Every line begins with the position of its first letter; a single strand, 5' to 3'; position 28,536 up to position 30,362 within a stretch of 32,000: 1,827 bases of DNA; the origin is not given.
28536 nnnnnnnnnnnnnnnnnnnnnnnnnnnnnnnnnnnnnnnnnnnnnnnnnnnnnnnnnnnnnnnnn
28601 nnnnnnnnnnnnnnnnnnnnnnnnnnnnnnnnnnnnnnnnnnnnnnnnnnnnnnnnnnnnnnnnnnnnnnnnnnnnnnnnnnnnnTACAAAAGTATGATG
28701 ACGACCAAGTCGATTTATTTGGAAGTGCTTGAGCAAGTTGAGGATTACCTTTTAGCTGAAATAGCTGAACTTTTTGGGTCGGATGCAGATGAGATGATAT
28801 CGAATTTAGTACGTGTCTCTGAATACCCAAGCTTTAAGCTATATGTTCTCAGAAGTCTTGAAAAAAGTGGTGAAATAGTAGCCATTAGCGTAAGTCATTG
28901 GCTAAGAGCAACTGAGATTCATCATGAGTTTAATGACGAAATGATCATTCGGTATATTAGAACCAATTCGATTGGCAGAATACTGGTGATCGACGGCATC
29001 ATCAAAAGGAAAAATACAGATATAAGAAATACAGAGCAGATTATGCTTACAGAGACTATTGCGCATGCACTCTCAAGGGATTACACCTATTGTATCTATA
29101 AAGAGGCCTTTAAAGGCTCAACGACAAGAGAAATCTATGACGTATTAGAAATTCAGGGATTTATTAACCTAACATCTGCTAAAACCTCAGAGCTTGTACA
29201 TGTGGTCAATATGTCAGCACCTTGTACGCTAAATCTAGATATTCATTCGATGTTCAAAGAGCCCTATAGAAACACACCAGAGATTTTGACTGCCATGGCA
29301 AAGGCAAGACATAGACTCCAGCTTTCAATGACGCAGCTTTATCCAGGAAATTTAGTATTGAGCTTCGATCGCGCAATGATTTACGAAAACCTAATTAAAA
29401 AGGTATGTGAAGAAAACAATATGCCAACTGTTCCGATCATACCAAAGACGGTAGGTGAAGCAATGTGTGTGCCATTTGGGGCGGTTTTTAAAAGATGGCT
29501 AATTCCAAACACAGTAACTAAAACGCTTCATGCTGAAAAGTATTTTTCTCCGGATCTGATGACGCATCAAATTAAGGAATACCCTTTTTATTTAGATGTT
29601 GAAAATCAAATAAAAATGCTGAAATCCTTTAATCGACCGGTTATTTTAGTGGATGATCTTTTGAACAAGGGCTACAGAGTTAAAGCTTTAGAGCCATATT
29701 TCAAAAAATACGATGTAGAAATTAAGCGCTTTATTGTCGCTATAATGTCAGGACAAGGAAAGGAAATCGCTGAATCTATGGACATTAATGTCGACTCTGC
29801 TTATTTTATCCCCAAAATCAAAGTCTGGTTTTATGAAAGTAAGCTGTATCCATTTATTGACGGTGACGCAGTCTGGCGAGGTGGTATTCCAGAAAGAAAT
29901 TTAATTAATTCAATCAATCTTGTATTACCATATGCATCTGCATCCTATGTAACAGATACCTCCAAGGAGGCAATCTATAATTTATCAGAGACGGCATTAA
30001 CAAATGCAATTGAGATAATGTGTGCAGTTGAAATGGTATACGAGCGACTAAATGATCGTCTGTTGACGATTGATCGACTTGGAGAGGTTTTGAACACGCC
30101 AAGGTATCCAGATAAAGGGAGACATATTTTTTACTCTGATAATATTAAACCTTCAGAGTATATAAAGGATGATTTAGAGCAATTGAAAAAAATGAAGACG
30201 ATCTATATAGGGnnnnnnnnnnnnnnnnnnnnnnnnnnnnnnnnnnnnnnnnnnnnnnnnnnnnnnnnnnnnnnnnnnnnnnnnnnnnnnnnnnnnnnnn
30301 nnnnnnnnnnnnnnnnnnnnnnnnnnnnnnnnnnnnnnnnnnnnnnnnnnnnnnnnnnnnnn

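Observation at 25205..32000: Uncharacterised operon: giant HD / nucleotidyltransferase / PRTase-like fusion protein coupled to an LDH-like dehydrogenase and a flavodoxin-like gene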

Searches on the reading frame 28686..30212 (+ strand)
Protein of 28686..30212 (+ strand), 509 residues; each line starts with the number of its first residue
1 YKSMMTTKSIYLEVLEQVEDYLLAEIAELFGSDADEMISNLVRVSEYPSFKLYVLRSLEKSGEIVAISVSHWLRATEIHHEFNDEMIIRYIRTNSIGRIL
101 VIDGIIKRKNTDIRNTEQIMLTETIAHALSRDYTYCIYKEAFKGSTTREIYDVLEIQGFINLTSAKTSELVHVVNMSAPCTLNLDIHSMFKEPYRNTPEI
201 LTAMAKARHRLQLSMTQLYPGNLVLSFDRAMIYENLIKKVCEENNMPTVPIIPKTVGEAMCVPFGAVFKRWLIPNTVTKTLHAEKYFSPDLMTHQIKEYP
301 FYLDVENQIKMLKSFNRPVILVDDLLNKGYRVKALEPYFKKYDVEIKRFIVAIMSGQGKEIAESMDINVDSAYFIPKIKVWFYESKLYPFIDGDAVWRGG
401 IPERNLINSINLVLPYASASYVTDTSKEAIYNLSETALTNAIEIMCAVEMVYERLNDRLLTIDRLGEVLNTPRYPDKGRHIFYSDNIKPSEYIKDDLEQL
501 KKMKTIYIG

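Call 65: search_protein_representatives(protein=window:28686-30212:+)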
Query: 509 residues. Proteins with E-value up to 0.001 (for the whole library): 346; up to 1e-10: 252; up to 1e-30: 157. The best 150 are listed.
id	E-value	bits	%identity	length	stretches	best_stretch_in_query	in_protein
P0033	4.1e-209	711.7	55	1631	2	1-509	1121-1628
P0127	3.4e-164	563.6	49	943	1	1-507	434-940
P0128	3.5e-161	553.6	48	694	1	1-504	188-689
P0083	2.3e-159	547.6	48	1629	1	1-507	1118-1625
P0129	9.9e-152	522.4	46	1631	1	1-508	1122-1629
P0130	4.0e-148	510.6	45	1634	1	1-506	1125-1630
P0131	7.3e-142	489.9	44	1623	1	1-507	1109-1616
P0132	1.9e-139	481.9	46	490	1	40-504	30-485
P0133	3.1e-131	454.8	40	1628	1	1-507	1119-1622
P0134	1.8e-128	445.7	43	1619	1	1-509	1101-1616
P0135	1.2e-127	443.0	44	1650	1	19-506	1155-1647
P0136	1.1e-123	430.0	40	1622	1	1-506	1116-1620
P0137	1.1e-123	430.0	42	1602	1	11-502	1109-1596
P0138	2.2e-122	425.6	37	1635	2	7-505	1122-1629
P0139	3.2e-122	425.1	42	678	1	1-504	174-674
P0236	5.4e-64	233.1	39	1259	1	174-502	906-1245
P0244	2.5e-56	207.9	30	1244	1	72-506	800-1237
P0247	5.8e-55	203.3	29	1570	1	97-503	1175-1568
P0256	5.2e-49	183.7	35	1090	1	150-477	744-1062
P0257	6.0e-49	183.5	34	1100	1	91-476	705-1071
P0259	7.5e-49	183.2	27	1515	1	12-504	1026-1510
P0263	7.9e-41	156.7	32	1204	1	151-502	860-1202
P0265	1.6e-39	152.4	30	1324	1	139-476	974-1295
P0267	6.1e-39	150.5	31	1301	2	258-476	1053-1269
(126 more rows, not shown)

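Call 66: search_protein_families(library=pfam, proteins=[P0256, P0257, P0265, P0267, P0263, P0259, P0247], max_evalue=0.01)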
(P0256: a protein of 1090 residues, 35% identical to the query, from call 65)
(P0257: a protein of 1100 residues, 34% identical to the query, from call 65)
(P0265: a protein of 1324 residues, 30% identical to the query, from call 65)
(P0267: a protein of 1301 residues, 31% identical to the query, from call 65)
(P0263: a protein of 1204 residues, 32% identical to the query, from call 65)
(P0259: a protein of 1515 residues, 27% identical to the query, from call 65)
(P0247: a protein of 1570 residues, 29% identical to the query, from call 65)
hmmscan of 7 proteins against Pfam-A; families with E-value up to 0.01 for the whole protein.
P0256 (1090 aa): 0 families

P0257 (1100 aa): 0 families

P0265 (1324 aa): 3 families
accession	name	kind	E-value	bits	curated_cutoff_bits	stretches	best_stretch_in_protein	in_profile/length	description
PF01966.28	HD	-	5.6e-05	23.9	22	1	103-150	1-44/116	HD domain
PF01467.32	CTP_transf_like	-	0.0032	18.1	21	0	761-821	2-64/133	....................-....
PF00156.33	Pribosyltran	-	0.0077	16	26.3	0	1137-1177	87-125/158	Phosphoribosyl transferase domain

P0267 (1301 aa): 1 family
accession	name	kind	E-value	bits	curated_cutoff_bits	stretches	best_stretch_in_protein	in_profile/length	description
PF01467.32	CTP_transf_like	-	2.2e-05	25.1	21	1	597-697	1-94/133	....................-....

P0263 (1204 aa): 0 families

P0259 (1515 aa): 0 families

P0247 (1570 aa): 2 families
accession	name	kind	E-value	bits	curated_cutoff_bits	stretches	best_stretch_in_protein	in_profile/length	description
PF01467.32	CTP_transf_like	-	6.5e-05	23.6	21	1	890-1051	1-132/133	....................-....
PF01966.28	HD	-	0.00068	20.3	22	0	155-253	3-111/116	HD domain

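Call 67: find_encoding_contigs(protein=P0265, flank=6000, max_places=3)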
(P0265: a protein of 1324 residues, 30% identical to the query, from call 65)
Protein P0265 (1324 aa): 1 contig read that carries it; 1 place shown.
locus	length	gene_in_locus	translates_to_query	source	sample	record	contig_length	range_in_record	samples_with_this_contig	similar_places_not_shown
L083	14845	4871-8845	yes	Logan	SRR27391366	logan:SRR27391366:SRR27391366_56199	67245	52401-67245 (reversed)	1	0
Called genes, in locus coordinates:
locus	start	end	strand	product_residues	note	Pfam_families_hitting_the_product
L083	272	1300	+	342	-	PF00437:T2SSE, PF27713:UCP018868 (weak)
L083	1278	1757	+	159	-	-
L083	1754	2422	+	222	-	-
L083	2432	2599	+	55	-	PF16982:Flp1_like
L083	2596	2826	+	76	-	-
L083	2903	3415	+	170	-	PF00156:Pribosyltran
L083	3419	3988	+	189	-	PF06130:PTAC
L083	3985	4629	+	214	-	PF01791:DeoC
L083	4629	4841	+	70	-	-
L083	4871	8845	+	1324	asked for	-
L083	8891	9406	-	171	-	PF01066:CDP-OH_P_transf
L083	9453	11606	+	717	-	PF00521:DNA_topoisoIV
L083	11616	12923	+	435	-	PF08245:Mur_ligase_M, PF02875:Mur_ligase_C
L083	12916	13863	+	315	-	PF10555:MraY_sig1 (faint), PF00953:Glycos_transf_4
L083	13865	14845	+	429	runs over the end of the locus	PF21799:MurD-like_N (weak), PF08245:Mur_ligase_M, PF02875:Mur_ligase_C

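Call 68: find_encoding_contigs(protein=P0267, flank=6000, max_places=2)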
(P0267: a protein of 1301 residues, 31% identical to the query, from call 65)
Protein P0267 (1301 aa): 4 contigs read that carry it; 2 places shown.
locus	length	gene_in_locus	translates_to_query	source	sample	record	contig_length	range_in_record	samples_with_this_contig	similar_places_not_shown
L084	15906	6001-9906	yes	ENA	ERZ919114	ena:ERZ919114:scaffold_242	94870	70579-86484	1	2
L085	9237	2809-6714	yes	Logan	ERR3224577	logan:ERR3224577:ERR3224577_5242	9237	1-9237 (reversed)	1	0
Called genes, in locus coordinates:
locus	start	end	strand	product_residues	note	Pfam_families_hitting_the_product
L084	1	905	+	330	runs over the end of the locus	PF04055:Radical_SAM, PF06968:BATS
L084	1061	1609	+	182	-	PF02632:BioY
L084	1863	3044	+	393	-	PF02786:CPSase_L_D2 (weak)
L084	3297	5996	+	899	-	PF01326:PPDK_N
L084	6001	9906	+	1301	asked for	PF01467:CTP_transf_like (faint)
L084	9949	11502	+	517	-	PF11738:DUF3298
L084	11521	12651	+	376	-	PF01264:Chorismate_synt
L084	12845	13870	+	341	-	PF00226:DnaJ, PF01556:DnaJ_C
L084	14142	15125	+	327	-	PF00892:EamA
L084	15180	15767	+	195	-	PF02659:Mntp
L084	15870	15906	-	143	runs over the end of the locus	PF01842:ACT, PF13291:ACT_4 (faint), PF19571:ACT_8, PF22629:ACT_AHAS_ss (weak)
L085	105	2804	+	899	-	PF01326:PPDK_N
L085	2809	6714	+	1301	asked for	PF01467:CTP_transf_like (faint)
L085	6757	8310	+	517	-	PF11738:DUF3298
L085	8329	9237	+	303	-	?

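Call 69: find_encoding_contigs(protein=P0259, flank=6000, max_places=2)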
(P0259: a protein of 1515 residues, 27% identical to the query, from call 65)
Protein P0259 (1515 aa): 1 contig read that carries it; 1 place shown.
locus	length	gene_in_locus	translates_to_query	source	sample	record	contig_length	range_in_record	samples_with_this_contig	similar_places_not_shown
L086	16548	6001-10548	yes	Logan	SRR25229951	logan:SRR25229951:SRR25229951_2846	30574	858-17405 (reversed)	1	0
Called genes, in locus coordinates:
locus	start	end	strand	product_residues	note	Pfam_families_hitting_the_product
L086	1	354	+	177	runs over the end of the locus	PF12844:HTH_19, PF13560:HTH_31, PF01381:HTH_3, PF02311:AraC_binding (faint), PF07883:Cupin_2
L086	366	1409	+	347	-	PF00005:ABC_tran, PF08402:TOBE_2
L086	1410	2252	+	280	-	PF00528:BPD_transp_1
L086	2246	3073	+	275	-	PF00528:BPD_transp_1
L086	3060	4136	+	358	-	PF01547:SBP_bac_1, PF13531:SBP_bac_11, PF13416:SBP_bac_8, PF13343:SBP_bac_6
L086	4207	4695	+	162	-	PF02559:CarD_TRCF_RID, PF21095:CarD_C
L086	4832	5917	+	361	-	PF27675:YCF81_N, PF01850:PIN (weak), PF01938:TRAM (weak)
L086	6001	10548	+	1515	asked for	-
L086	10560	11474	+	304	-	PF04055:Radical_SAM, PF16199:Radical_SAM_C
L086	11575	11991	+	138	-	-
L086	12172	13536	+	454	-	PF17125:Methyltr_RsmF_N, PF01189:Methyltr_RsmB-F, PF17126:RsmF_methylt_CI, PF13636:Methyltranf_PUA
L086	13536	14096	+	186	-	PF20353:DUF6648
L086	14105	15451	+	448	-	PF02878:PGM_PMM_I, PF02879:PGM_PMM_II, PF02880:PGM_PMM_III, PF00408:PGM_PMM_IV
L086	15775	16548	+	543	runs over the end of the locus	?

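Call 70: find_encoding_contigs(protein=P0256, flank=6000, max_places=2)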
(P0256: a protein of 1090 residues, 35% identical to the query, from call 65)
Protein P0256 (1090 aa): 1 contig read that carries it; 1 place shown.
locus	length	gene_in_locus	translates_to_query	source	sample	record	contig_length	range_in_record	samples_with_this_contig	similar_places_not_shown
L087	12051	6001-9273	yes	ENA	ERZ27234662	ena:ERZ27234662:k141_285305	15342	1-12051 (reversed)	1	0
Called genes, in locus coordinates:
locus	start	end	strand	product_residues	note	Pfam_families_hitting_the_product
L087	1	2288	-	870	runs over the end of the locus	PF02739:5_3_exonuc_N, PF01367:5_3_exonuc, PF22619:DNA_polI_exo1, PF00476:DNA_pol_A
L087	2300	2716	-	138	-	PF13490:zf-HC2 (weak)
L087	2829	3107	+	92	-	-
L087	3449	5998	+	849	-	PF01326:PPDK_N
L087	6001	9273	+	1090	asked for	-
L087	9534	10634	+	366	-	PF02463:SMC_N (faint), PF00005:ABC_tran, PF17912:OB_MalK, PF08402:TOBE_2 (weak)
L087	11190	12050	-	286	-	?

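Call 73: search_protein_families(library=pfam, proteins=[L084:3297-5993:+, L087:3449-5995:+, L084:9949-11499:+, L083:2903-3412:+], max_evalue=0.01)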
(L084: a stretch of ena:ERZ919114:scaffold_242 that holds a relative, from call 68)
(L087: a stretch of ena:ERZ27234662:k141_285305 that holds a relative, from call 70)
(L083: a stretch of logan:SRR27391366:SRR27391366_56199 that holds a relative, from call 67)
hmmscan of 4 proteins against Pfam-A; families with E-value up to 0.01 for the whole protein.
L084:3297-5993:+ (899 aa): 1 family
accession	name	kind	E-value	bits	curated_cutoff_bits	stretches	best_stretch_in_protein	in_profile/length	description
PF01326.24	PPDK_N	-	1.1e-39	137.1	27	1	327-703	3-322/328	Pyruvate phosphate dikinase, AMP/ATP-binding domain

L087:3449-5995:+ (849 aa): 1 family
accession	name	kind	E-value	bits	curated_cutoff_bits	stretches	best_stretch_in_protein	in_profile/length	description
PF01326.24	PPDK_N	-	1.3e-39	136.8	27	1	279-656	3-323/328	Pyruvate phosphate dikinase, AMP/ATP-binding domain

L084:9949-11499:+ (517 aa): 1 family
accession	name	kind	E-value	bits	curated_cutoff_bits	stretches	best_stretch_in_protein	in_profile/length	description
PF11738.13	DUF3298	-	3.8e-09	37.8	24.1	1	288-336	33-83/84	Protein of unknown function (DUF3298)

L083:2903-3412:+ (170 aa): 3 families
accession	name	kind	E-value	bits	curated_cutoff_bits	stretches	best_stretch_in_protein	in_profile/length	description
PF00156.33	Pribosyltran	-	4.1e-29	101.4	26.3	1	11-154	5-156/158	Phosphoribosyl transferase domain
PF14681.12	UPRTase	-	0.00036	20.5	27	1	18-124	54-159/206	Uracil phosphoribosyltransferase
PF15609.12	PRTase_2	-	0.0039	17.2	28.8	1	81-130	113-163/188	Phosphoribosyl transferase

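Call 74: find_encoding_contigs(protein=P0263, flank=6000, max_places=2)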
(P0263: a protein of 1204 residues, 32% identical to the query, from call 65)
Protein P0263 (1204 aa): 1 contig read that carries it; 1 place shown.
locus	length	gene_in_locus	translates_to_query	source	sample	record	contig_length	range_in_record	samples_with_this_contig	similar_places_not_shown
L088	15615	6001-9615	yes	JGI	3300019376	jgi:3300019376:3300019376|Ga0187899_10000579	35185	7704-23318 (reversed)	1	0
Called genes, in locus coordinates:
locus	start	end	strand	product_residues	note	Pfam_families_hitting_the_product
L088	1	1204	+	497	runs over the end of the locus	PF00501:AMP-binding, PF13193:AMP-binding_C (weak)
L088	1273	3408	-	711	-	PF00912:Transgly, PF00905:Transpeptidase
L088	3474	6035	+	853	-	PF01326:PPDK_N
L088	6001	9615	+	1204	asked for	-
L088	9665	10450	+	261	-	PF20772:TACO1_YebC_N, PF01709:Transcrip_reg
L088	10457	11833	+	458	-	PF17820:PDZ_6, PF19238:Radical_SAM_2, PF04459:DUF512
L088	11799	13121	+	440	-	PF00009:GTP_EFTU (weak), PF01926:MMR_HSR1, PF02421:FeoB_N, PF00009:GTP_EFTU, PF01926:MMR_HSR1, PF02421:FeoB_N, PF04548:AIG1, PF14714:KH_dom-like, +7 more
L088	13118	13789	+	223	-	PF02660:G3P_acyltransf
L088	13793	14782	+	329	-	PF01210:NAD_Gly3P_dh_N, PF03807:F420_oxidored (weak), PF07479:NAD_Gly3P_dh_C, PF20618:GPD_NAD_C_bact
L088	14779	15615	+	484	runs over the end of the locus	PF00488:MutS_V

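Call 75: find_encoding_contigs(protein=P0236, flank=6000, max_places=2)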
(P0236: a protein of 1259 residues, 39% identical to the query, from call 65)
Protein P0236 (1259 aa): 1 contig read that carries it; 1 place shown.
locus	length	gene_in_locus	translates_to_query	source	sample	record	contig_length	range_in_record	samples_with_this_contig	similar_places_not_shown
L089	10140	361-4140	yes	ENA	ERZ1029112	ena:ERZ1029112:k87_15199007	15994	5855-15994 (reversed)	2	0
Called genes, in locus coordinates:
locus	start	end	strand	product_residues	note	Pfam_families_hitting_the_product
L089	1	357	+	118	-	?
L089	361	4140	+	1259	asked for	-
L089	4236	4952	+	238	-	PF06161:DUF975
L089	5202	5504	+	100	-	PF20124:DUF6514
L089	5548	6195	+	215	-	PF01205:Impact_N, PF09186:DUF1949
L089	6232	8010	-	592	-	PF00009:GTP_EFTU, PF01926:MMR_HSR1 (weak), PF03144:GTP_EFTU_D2, PF22042:EF-G_D2, PF00679:EFG_C, PF21018:BipA_C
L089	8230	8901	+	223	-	PF00436:SSB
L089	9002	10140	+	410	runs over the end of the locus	PF13393:tRNA-synt_His, PF00587:tRNA-synt_2b (weak)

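Call 76: find_encoding_contigs(protein=P0244, flank=6000, max_places=2)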
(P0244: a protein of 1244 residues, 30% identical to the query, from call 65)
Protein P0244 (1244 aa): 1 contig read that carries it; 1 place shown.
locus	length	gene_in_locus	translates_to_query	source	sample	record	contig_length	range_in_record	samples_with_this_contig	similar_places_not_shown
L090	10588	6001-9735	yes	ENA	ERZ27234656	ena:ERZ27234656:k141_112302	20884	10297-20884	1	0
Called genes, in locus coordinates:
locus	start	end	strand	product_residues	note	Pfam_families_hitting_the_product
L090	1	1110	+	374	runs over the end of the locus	PF03358:FMN_red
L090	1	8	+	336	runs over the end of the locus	PF00056:Ldh_1_N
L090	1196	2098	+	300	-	PF00126:HTH_1, PF03466:LysR_substrate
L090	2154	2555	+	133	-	PF14539:DUF4442, PF13622:4HBT_3 (weak), PF03061:4HBT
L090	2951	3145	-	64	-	PF13237:Fer4_10, PF14697:Fer4_21, PF12838:Fer4_7, PF13187:Fer4_9, PF25160:LdpA_Fe-S-bd (weak), PF12797:Fer4_2 (weak), PF00037:Fer4, PF13237:Fer4_10 (weak), +4 more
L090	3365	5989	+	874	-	PF01326:PPDK_N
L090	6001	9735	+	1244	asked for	-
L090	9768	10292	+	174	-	PF01381:HTH_3, PF12844:HTH_19 (weak), PF13443:HTH_26 (weak), PF13560:HTH_31 (weak)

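Call 77: find_encoding_contigs(protein=P0244, flank=10000, max_places=1)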
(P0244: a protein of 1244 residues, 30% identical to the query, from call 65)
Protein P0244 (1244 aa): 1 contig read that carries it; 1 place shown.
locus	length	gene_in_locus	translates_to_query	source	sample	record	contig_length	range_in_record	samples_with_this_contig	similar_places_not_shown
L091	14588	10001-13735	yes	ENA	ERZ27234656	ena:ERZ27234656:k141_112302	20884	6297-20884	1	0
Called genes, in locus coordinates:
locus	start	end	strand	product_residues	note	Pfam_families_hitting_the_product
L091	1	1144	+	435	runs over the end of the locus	PF00209:SNF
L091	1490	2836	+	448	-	PF02812:ELFV_dehydrog_N, PF00208:ELFV_dehydrog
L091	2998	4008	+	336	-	PF00056:Ldh_1_N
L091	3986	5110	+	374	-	PF03358:FMN_red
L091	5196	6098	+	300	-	PF00126:HTH_1, PF03466:LysR_substrate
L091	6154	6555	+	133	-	PF14539:DUF4442, PF13622:4HBT_3 (weak), PF03061:4HBT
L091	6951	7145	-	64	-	PF13237:Fer4_10, PF14697:Fer4_21, PF12838:Fer4_7, PF13187:Fer4_9, PF25160:LdpA_Fe-S-bd (weak), PF12797:Fer4_2 (weak), PF00037:Fer4, PF13237:Fer4_10 (weak), +4 more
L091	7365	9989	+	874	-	PF01326:PPDK_N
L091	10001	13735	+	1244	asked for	-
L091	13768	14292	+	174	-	PF01381:HTH_3, PF12844:HTH_19 (weak), PF13443:HTH_26 (weak), PF13560:HTH_31 (weak)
